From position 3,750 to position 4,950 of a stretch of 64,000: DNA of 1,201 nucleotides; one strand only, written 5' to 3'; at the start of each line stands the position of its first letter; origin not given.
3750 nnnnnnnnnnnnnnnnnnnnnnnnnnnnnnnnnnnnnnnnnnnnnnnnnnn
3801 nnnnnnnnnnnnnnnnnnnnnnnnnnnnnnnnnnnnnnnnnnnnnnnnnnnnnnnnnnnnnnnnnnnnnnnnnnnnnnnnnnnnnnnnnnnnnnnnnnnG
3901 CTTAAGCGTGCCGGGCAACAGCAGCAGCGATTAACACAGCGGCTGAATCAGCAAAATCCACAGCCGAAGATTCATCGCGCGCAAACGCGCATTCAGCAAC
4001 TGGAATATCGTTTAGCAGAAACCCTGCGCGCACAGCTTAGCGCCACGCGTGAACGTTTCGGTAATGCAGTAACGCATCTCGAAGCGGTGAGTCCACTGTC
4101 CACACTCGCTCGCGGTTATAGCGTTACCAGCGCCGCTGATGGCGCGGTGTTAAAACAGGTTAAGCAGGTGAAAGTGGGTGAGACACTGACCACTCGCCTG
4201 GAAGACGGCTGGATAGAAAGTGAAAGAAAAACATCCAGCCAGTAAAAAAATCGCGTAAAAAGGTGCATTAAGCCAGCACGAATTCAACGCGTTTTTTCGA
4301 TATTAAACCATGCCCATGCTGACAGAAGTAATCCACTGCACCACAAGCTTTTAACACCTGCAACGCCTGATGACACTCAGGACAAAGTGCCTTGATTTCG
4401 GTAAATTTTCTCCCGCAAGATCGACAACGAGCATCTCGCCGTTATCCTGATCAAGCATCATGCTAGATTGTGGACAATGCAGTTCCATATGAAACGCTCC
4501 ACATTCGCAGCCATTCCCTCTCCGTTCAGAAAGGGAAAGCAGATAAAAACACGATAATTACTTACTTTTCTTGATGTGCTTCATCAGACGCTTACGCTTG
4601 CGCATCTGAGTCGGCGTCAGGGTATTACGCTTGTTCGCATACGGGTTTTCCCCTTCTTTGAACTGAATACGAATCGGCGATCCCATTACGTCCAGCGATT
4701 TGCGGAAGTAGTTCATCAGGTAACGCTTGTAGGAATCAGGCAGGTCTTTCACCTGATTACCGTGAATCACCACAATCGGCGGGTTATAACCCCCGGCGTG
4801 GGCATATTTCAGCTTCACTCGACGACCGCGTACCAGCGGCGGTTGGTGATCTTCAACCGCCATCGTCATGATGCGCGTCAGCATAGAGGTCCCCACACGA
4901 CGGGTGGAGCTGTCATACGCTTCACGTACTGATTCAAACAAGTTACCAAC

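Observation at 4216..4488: Sequence lesions are confined to a ~270-bp patch at the convergent xseA/yfgJ 3' ends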

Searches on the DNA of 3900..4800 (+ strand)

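Call 3: search_dna_similar(query=window:3900-4800:+, collection=ecoli_genomes, mode=near, max_rows=40)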
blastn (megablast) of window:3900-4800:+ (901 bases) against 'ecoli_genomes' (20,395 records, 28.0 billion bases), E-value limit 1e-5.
Records with a match: 5426; places in all: 7186; records where one place covers at least 80% of the query: 3651.
Genomes with a match: 5425 of 5426; with a place that covers at least 80% of the query: 3651. Places per genome that has any: lowest 1, median 1, highest 3. On chromosomes: 7185 places; on plasmids: 1.
Best place of each record, by identity: >=99% 2; 95-99% 8; 90-95% 1; 80-90% 5415.
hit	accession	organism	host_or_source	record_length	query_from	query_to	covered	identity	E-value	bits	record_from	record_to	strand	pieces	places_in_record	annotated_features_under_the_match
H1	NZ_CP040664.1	Escherichia coli strain KR2009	chicken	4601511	2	901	100%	89.3%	0e+0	1122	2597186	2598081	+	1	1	xseA: exodeoxyribonuclease VII large subunit | der: ribosome biogenesis GTPase Der | yfgJ: zinc ribbon domain-containing protein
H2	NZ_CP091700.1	Escherichia coli strain KFu019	river water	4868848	2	901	100%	89.3%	0e+0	1122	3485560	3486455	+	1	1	xseA: exodeoxyribonuclease VII large subunit | der: ribosome biogenesis GTPase Der | yfgJ: zinc ribbon domain-containing protein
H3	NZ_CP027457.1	Escherichia coli strain 88-3493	missing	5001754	1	901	100%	89.1%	0e+0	1112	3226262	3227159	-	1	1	xseA: exodeoxyribonuclease VII large subunit | der: ribosome biogenesis GTPase Der | yfgJ: zinc ribbon domain-containing protein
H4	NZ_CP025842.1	Escherichia coli strain 720632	Homo sapiens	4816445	2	901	100%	89.2%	0e+0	1116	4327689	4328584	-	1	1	xseA: exodeoxyribonuclease VII large subunit | der: ribosome biogenesis GTPase Der | yfgJ: zinc ribbon domain-containing protein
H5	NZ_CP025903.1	Escherichia coli strain 300709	Homo sapiens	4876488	2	901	100%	89.2%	0e+0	1116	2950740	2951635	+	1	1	xseA: exodeoxyribonuclease VII large subunit | der: ribosome biogenesis GTPase Der | yfgJ: zinc ribbon domain-containing protein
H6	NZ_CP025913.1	Escherichia coli strain 203740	Homo sapiens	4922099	2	901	100%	89.2%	0e+0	1116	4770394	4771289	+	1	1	xseA: exodeoxyribonuclease VII large subunit | der: ribosome biogenesis GTPase Der | yfgJ: zinc ribbon domain-containing protein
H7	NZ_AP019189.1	Escherichia coli strain M217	Homo sapiens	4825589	2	901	100%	89.2%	0e+0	1116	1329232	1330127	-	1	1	xseA: exodeoxyribonuclease VII large subunit | der: ribosome biogenesis GTPase Der | yfgJ: zinc ribbon domain-containing protein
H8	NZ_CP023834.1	Escherichia coli strain 4/2-1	Homo sapiens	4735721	2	901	100%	89.2%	0e+0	1116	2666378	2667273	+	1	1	xseA: exodeoxyribonuclease VII large subunit | der: ribosome biogenesis GTPase Der | yfgJ: zinc ribbon domain-containing protein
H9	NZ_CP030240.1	Escherichia coli strain ER1709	-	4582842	2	901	100%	89.2%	0e+0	1116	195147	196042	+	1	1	xseA: exodeoxyribonuclease VII large subunit | der: ribosome biogenesis GTPase Der | yfgJ: zinc ribbon domain-containing protein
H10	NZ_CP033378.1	Escherichia coli strain L73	goose anus swab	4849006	2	901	100%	89.2%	0e+0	1116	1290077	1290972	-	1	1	xseA: exodeoxyribonuclease VII large subunit | der: ribosome biogenesis GTPase Der | yfgJ: zinc ribbon domain-containing protein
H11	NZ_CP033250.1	Escherichia coli strain ECCHD184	chicken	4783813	2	901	100%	89.2%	0e+0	1116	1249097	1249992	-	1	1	xseA: exodeoxyribonuclease VII large subunit | der: ribosome biogenesis GTPase Der | yfgJ: zinc ribbon domain-containing protein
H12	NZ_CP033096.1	Escherichia coli strain CP53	pig feces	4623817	2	901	100%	89.2%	0e+0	1116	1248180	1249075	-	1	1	xseA: exodeoxyribonuclease VII large subunit | der: ribosome biogenesis GTPase Der | yfgJ: zinc ribbon domain-containing protein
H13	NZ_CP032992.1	Escherichia coli strain W5-6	Jin River water W5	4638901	2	901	100%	89.2%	0e+0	1116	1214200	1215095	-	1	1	xseA: exodeoxyribonuclease VII large subunit | der: ribosome biogenesis GTPase Der | yfgJ: zinc ribbon domain-containing protein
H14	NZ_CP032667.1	Escherichia coli str. K-12 substr. MG1655 strain K-12 ...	Laboratory strain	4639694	2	901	100%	89.2%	0e+0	1116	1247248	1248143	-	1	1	xseA: exodeoxyribonuclease VII large subunit | der: ribosome biogenesis GTPase Der | yfgJ: zinc ribbon domain-containing protein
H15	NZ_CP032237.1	Escherichia coli strain ECCWS199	chicken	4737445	2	901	100%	89.2%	0e+0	1116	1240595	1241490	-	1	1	xseA: exodeoxyribonuclease VII large subunit | der: ribosome biogenesis GTPase Der | yfgJ: zinc ribbon domain-containing protein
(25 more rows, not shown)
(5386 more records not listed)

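Call 4: get_annotated_region(hit=H14, flank=4000)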
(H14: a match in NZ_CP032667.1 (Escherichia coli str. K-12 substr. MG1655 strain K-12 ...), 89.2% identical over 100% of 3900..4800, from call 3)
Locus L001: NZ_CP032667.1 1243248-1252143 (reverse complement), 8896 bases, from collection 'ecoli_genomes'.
description: Escherichia coli str. K-12 substr. MG1655 strain K-12 chromosome, complete genome
organism: Escherichia coli str. K-12 substr. MG1655 strain K-12 substr. MG1655 (NCBI taxid 511145)
replicon: chromosome; assembly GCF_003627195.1
host: -; source: Laboratory strain; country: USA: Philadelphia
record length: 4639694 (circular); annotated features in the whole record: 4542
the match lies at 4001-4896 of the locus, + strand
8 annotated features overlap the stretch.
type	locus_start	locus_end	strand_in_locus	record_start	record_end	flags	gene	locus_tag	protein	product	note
CDS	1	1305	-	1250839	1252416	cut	guaA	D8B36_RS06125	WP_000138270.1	glutamine-hydrolyzing GMP synthase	-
CDS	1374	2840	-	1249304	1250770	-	guaB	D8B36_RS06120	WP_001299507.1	IMP dehydrogenase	-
CDS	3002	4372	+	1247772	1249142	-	xseA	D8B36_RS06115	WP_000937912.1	exodeoxyribonuclease VII large subunit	-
CDS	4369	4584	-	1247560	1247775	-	yfgJ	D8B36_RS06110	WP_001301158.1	zinc ribbon domain-containing protein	-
CDS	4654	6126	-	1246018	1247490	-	der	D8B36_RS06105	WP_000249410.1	ribosome biogenesis GTPase Der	-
CDS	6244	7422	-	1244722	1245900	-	bamB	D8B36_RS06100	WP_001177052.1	outer membrane protein assembly factor BamB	-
CDS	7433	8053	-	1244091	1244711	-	yfgM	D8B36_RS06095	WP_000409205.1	ancillary SecYEG translocon subunit YfgM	-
CDS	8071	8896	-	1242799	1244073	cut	hisS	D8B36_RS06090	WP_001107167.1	histidine--tRNA ligase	-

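Call 7: search_dna_similar(query=window:4090-4570:+, collection=ecoli_genomes, mode=distant, max_rows=25)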
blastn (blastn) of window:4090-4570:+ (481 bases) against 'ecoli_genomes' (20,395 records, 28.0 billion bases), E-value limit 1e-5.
Records with a match: 5425; places in all: 7175; records where one place covers at least 80% of the query: 3667.
Genomes with a match: 5425 of 5426; with a place that covers at least 80% of the query: 3667. Places per genome that has any: lowest 1, median 1, highest 3. On chromosomes: 7175 places; on plasmids: 0.
Best place of each record, by identity: 95-99% 92; 90-95% 8; 80-90% 4644; 60-80% 681.
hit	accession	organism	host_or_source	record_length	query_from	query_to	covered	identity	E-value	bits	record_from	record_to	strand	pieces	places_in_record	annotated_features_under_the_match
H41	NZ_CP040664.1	Escherichia coli strain KR2009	chicken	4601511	1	481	100%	82.8%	3e-130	473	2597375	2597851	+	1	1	yfgJ: zinc ribbon domain-containing protein | xseA: exodeoxyribonuclease VII large subunit | der: ribosome biogenesis GTPase Der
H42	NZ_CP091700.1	Escherichia coli strain KFu019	river water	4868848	1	481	100%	82.8%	3e-130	473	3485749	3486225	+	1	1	yfgJ: zinc ribbon domain-containing protein | xseA: exodeoxyribonuclease VII large subunit | der: ribosome biogenesis GTPase Der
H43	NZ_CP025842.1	Escherichia coli strain 720632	Homo sapiens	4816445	1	481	100%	82.6%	1e-128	469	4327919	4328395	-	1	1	yfgJ: zinc ribbon domain-containing protein | xseA: exodeoxyribonuclease VII large subunit | der: ribosome biogenesis GTPase Der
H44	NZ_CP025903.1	Escherichia coli strain 300709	Homo sapiens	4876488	1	481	100%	82.6%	1e-128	469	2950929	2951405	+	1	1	yfgJ: zinc ribbon domain-containing protein | xseA: exodeoxyribonuclease VII large subunit | der: ribosome biogenesis GTPase Der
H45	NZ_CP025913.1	Escherichia coli strain 203740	Homo sapiens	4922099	1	481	100%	82.6%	1e-128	469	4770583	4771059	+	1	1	yfgJ: zinc ribbon domain-containing protein | xseA: exodeoxyribonuclease VII large subunit | der: ribosome biogenesis GTPase Der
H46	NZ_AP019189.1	Escherichia coli strain M217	Homo sapiens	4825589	1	481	100%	82.6%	1e-128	469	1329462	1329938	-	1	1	yfgJ: zinc ribbon domain-containing protein | xseA: exodeoxyribonuclease VII large subunit | der: ribosome biogenesis GTPase Der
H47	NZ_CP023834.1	Escherichia coli strain 4/2-1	Homo sapiens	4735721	1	481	100%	82.6%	1e-128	469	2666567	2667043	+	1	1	yfgJ: zinc ribbon domain-containing protein | xseA: exodeoxyribonuclease VII large subunit | der: ribosome biogenesis GTPase Der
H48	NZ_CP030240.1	Escherichia coli strain ER1709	-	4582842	1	481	100%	82.6%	1e-128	469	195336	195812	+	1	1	yfgJ: zinc ribbon domain-containing protein | xseA: exodeoxyribonuclease VII large subunit | der: ribosome biogenesis GTPase Der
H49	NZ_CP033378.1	Escherichia coli strain L73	goose anus swab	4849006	1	481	100%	82.6%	1e-128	469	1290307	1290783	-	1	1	yfgJ: zinc ribbon domain-containing protein | xseA: exodeoxyribonuclease VII large subunit | der: ribosome biogenesis GTPase Der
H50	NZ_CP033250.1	Escherichia coli strain ECCHD184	chicken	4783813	1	481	100%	82.6%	1e-128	469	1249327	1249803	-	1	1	yfgJ: zinc ribbon domain-containing protein | xseA: exodeoxyribonuclease VII large subunit | der: ribosome biogenesis GTPase Der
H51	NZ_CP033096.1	Escherichia coli strain CP53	pig feces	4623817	1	481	100%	82.6%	1e-128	469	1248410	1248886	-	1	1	yfgJ: zinc ribbon domain-containing protein | xseA: exodeoxyribonuclease VII large subunit | der: ribosome biogenesis GTPase Der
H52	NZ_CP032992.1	Escherichia coli strain W5-6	Jin River water W5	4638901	1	481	100%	82.6%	1e-128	469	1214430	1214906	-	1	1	yfgJ: zinc ribbon domain-containing protein | xseA: exodeoxyribonuclease VII large subunit | der: ribosome biogenesis GTPase Der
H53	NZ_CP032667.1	Escherichia coli str. K-12 substr. MG1655 strain K-12 ...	Laboratory strain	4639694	1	481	100%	82.6%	1e-128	469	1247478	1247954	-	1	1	yfgJ: zinc ribbon domain-containing protein | xseA: exodeoxyribonuclease VII large subunit | der: ribosome biogenesis GTPase Der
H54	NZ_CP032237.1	Escherichia coli strain ECCWS199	chicken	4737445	1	481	100%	82.6%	1e-128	469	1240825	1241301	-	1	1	yfgJ: zinc ribbon domain-containing protein | xseA: exodeoxyribonuclease VII large subunit | der: ribosome biogenesis GTPase Der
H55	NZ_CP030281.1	Escherichia coli strain E308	Broiler chicken farm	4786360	1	481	100%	82.6%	1e-128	469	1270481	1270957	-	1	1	yfgJ: zinc ribbon domain-containing protein | xseA: exodeoxyribonuclease VII large subunit | der: ribosome biogenesis GTPase Der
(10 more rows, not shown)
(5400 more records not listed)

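Call 12: search_dna_similar(query=window:4272-4560:+, collection=ecoli_genomes, mode=distant, max_rows=30, rows=spread)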
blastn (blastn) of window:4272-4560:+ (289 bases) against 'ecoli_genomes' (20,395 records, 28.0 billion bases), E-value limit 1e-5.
Records with a match: 5424; places in all: 5428; records where one place covers at least 80% of the query: 3814.
Genomes with a match: 5424 of 5426; with a place that covers at least 80% of the query: 3814. Places per genome that has any: lowest 1, median 1, highest 2. On chromosomes: 5428 places; on plasmids: 0.
Best place of each record, by identity: 90-95% 1; 80-90% 5253; 60-80% 170.
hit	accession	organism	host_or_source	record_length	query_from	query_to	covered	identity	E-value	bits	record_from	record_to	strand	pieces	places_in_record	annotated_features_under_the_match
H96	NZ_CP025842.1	Escherichia coli strain 720632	Homo sapiens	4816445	1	289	100%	83.7%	1e-75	291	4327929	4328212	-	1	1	yfgJ: zinc ribbon domain-containing protein | der: ribosome biogenesis GTPase Der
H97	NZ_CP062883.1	Escherichia coli strain Res13-Lact-PEA06-10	Sus scrofa domesticus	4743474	1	289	100%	83.7%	1e-75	291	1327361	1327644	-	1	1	yfgJ: zinc ribbon domain-containing protein | der: ribosome biogenesis GTPase Der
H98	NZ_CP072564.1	Escherichia coli strain WG5::PA2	missing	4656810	1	289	100%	83.7%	1e-75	291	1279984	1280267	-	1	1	yfgJ: zinc ribbon domain-containing protein | der: ribosome biogenesis GTPase Der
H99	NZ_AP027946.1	Escherichia coli strain VE-F10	-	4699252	1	289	100%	83.7%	1e-75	291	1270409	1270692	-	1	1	yfgJ: zinc ribbon domain-containing protein | der: ribosome biogenesis GTPase Der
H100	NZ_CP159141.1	Escherichia coli strain 10034940-2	Homo sapiens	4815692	1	289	100%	83.7%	1e-75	291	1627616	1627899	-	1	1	yfgJ: zinc-ribbon domain-containing protein | der: ribosome biogenesis GTPase Der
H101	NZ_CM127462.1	Escherichia coli strain G5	seawater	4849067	1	289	100%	83.7%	1e-75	291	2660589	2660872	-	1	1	yfgJ: zinc ribbon domain-containing protein | der: ribosome biogenesis GTPase Der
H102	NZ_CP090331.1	Escherichia coli strain ECO11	Homo sapiens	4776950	1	289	100%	83.7%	1e-75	291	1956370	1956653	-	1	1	yfgJ: zinc ribbon domain-containing protein | der: ribosome biogenesis GTPase Der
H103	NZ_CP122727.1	Escherichia coli strain ETEC1746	Sus scrofa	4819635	1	289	100%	83.4%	5e-74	287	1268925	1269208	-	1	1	yfgJ: zinc ribbon domain-containing protein | der: ribosome biogenesis GTPase Der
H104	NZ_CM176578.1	Escherichia coli strain fS10a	Homo sapiens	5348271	1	289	100%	83.1%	6e-73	282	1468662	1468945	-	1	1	yfgJ: zinc ribbon domain-containing protein | der: ribosome biogenesis GTPase Der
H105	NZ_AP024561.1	Escherichia coli strain NIPH17_0036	Homo sapiens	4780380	1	289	100%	83.1%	3e-70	274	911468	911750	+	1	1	yfgJ: zinc ribbon domain-containing protein | der: ribosome biogenesis GTPase Der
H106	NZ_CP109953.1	Escherichia coli strain NC22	duck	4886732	1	289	100%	83.1%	3e-70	274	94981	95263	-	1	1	yfgJ: zinc ribbon domain-containing protein | der: ribosome biogenesis GTPase Der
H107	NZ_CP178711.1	Escherichia coli strain VTB97585v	Chicken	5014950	1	289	100%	83.1%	3e-70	274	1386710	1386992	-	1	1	yfgJ: zinc ribbon domain-containing protein | der: ribosome biogenesis GTPase Der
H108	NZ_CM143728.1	Escherichia coli strain CFIAFB20190157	food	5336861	1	289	100%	83.1%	3e-70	274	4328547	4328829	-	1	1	yfgJ: zinc ribbon domain-containing protein | der: ribosome biogenesis GTPase Der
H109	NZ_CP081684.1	Escherichia coli strain 0H23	-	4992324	1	289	100%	82.7%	3e-71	278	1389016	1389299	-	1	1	yfgJ: zinc ribbon domain-containing protein | der: ribosome biogenesis GTPase Der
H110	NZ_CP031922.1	Escherichia coli O26:H11 strain FWSEC0001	Homo sapiens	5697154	1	289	100%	82.7%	4e-69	269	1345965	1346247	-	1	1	yfgJ: zinc ribbon domain-containing protein | der: ribosome biogenesis GTPase Der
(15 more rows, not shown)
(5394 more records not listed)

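Call 44: get_annotated_region(hit=H41, flank=200)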
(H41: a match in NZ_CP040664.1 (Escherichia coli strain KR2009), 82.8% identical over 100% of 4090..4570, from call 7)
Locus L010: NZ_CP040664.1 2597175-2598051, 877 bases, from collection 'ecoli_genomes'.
description: Escherichia coli strain KR2009 chromosome, complete genome
organism: Escherichia coli strain KR2009 (NCBI taxid 562)
replicon: chromosome; assembly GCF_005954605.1
host: chicken; source: feces; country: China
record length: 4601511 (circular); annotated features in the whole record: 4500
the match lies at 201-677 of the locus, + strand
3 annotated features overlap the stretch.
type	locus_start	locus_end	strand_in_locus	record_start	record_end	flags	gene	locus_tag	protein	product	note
CDS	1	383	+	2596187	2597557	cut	xseA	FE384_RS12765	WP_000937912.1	exodeoxyribonuclease VII large subunit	-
CDS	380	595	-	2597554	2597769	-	yfgJ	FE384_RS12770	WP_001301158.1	zinc ribbon domain-containing protein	-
CDS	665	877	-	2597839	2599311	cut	der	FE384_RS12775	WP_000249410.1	ribosome biogenesis GTPase Der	-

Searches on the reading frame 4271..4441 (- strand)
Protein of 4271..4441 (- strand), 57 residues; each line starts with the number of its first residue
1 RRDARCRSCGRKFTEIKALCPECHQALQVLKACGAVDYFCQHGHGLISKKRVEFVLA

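Call 39: find_homologous_proteins(query=window:4271-4441:-, max_evalue=0.001)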
Query seq(57 aa) (57 aa): 391 proteins with E <= 0.001 among 393 candidates; the best 120 are listed.
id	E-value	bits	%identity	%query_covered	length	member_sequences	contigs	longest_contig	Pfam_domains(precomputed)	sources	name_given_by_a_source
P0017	1.0e-23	99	87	95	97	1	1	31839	PF07191.18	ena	-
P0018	2.3e-22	95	83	95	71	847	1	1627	PF07191.18,PF03119.22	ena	-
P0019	9.7e-22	93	78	95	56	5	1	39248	PF07191.18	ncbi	ncbi:zinc ribbon domain-containing protein, partial [Escherichia sp. MOD1-EC4516]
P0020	1.5e-21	92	77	98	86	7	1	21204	PF07191.18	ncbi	-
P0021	1.5e-21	92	78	95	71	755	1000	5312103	PF07191.18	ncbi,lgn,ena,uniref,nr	ncbi:hypothetical protein GA254_10230 [Escherichia coli]|uniref:Uncharacterized protein n=5 Tax=Esch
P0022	5.2e-21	91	76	95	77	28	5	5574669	PF07191.18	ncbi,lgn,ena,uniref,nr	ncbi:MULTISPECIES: zinc ribbon domain-containing protein [Raoultella]|uniref:zinc ribbon domain-cont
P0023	1.0e-20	90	73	98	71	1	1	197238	PF07191.18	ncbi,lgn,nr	ncbi:TPA: hypothetical protein J2P83_000857 [Escherichia coli]|nr:hypothetical protein [Escherichia 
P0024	2.0e-20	89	76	95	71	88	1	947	PF07191.18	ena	-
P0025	2.1e-20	89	76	95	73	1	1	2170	PF07191.18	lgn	-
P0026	2.1e-20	89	77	91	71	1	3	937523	PF07191.18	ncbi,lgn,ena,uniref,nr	ncbi:zinc ribbon domain-containing protein [Citrobacter cronae]|uniref:zinc ribbon domain-containing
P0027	2.8e-20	88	77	91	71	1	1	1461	PF07191.18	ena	-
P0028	3.6e-20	88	74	95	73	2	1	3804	PF07191.18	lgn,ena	-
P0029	4.6e-20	88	74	93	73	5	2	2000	PF07191.18,PF03119.22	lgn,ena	-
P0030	5.6e-20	88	74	95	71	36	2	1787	PF07191.18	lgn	-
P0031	5.6e-20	88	75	91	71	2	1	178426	PF07191.18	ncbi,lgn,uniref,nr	ncbi:zinc ribbon domain-containing protein [Citrobacter werkmanii]|uniref:zinc ribbon domain-contain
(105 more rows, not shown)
